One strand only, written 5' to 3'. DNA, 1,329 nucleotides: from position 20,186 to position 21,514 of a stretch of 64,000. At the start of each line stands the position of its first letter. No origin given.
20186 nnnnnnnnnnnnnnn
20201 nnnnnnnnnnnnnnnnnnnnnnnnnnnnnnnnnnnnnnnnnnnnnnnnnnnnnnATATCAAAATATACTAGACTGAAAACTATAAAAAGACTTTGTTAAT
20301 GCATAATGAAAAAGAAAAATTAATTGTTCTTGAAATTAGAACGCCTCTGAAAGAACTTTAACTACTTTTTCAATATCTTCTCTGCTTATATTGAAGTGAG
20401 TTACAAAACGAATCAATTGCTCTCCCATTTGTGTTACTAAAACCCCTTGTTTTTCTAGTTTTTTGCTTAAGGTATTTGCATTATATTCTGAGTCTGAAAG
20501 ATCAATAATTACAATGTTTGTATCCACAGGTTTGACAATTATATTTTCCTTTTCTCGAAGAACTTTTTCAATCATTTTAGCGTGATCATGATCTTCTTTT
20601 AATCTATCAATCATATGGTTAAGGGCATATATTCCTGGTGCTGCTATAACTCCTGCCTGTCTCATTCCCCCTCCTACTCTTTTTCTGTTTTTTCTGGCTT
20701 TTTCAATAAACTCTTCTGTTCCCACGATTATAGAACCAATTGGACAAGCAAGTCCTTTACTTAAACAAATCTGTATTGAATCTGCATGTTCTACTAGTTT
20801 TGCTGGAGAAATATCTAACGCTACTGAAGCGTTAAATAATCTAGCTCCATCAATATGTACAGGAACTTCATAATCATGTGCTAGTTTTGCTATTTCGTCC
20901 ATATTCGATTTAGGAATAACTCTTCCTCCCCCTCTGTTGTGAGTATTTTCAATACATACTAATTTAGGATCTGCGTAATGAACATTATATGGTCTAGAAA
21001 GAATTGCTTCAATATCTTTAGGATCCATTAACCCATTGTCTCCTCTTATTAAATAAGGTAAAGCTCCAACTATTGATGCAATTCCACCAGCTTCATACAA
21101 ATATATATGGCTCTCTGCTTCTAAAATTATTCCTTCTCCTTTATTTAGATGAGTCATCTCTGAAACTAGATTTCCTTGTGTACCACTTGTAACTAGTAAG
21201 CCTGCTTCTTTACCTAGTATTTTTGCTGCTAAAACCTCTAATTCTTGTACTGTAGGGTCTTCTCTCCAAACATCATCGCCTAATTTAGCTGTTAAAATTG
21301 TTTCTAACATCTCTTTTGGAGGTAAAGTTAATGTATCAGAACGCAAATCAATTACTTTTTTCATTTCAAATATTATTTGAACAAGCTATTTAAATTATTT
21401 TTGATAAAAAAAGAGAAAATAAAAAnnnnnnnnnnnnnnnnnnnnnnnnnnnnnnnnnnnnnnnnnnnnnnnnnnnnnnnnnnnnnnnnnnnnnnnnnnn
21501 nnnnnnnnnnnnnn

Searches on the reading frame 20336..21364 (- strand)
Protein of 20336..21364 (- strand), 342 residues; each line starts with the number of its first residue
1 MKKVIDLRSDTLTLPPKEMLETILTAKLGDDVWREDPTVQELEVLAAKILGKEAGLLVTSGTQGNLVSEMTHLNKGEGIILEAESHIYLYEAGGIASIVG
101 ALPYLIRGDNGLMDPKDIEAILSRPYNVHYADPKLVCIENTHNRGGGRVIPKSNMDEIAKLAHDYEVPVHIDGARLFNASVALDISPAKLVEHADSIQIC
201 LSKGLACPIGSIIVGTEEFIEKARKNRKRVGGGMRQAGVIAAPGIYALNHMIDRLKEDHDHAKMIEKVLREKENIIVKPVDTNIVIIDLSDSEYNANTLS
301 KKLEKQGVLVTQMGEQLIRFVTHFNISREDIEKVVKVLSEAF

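Call 30: search_protein_families(library=pfam, proteins=[window:20336-21364:-], max_evalue=0.001)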
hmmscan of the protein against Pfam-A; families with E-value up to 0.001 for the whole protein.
window:20336-21364:- (342 aa): 4 families
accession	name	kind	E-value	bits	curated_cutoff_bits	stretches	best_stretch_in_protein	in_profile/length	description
PF01212.27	Beta_elim_lyase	-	2.1e-95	319.8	27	1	6-291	1-287/288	Beta-eliminating lyase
PF00155.27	Aminotran_1_2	-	3e-09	37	19.7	1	40-337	45-360/361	Aminotransferase class I and II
PF01041.23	DegT_DnrJ_EryC1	-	4.2e-06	26.7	19.8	0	25-176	12-149/360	DegT/DnrJ/EryC1/StrS aminotransferase family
PF00202.27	Aminotran_3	-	5.7e-05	22.4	30.5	1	283-341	344-402/403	Aminotransferase class-III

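Call 68: search_protein_families(library=ncbifam, proteins=[window:20336-21364:-], max_evalue=0.001)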
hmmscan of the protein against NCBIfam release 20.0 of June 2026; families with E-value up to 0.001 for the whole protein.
window:20336-21364:- (342 aa): 19 families
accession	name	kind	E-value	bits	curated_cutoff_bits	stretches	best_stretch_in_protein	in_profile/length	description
NF041359.1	GntG_guanitoxin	subfamily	8.5e-123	409.9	230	1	1-339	1-342/343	GntG family PLP-dependent aldolase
NF007825.0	PRK10534.1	equivalog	1.3e-92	310.4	312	1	4-337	1-326/333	low-specificity L-threonine aldolase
TIGR00707.1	argD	subfamily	1.9e-06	27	410.05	1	203-341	239-379/381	acetylornithine/succinylornithine family transaminase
NF047600.1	SerpalmtaseCFB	equivalog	2.1e-06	26.7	640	1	41-340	92-387/395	serine palmitoyltransferase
NF004870.0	PRK06225.1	equivalog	6.2e-06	25.2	351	1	150-336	174-368/380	pyridoxal phosphate-dependent aminotransferase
NF002797.0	PRK02936.1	equivalog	1.5e-05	23.9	496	1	201-341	234-376/385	acetylornithine transaminase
NF000586.1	PRK00011.1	subfamily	2.7e-05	23.1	335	1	58-311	84-333/404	serine hydroxymethyltransferase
TIGR03812.1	tyr_de_CO2_Arch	equivalog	3.8e-05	22.7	299.4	0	262-340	300-374/375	tyrosine decarboxylase MfnA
NF047599.1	SerpalmtaseBetaP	equivalog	5e-05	22.1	500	1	40-339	91-387/394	serine palmitoyltransferase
NF009709.0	PRK13238.1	subfamily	6.1e-05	22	285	1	133-177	178-222/463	tryptophanase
NF042418.1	LysJ_Th_th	equivalog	0.0001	21.4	700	1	199-340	243-383/386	[LysW]-aminoadipate semialdehyde transaminase LysJ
TIGR03576.1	pyridox_MJ0158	hypoth_equivalog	0.00011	21.4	304.45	1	148-333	150-331/346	TIGR03576 family pyridoxal phosphate-dependent enzyme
NF004426.0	PRK05769.1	equivalog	0.0002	20.3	552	1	146-341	234-436/441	acetyl ornithine aminotransferase family protein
TIGR00858.1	bioF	equivalog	0.00021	20.1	426.45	0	38-330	67-356/365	8-amino-7-oxononanoate synthase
NF003273.0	PRK04260.1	equivalog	0.00021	20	616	1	250-342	282-375/376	acetylornithine transaminase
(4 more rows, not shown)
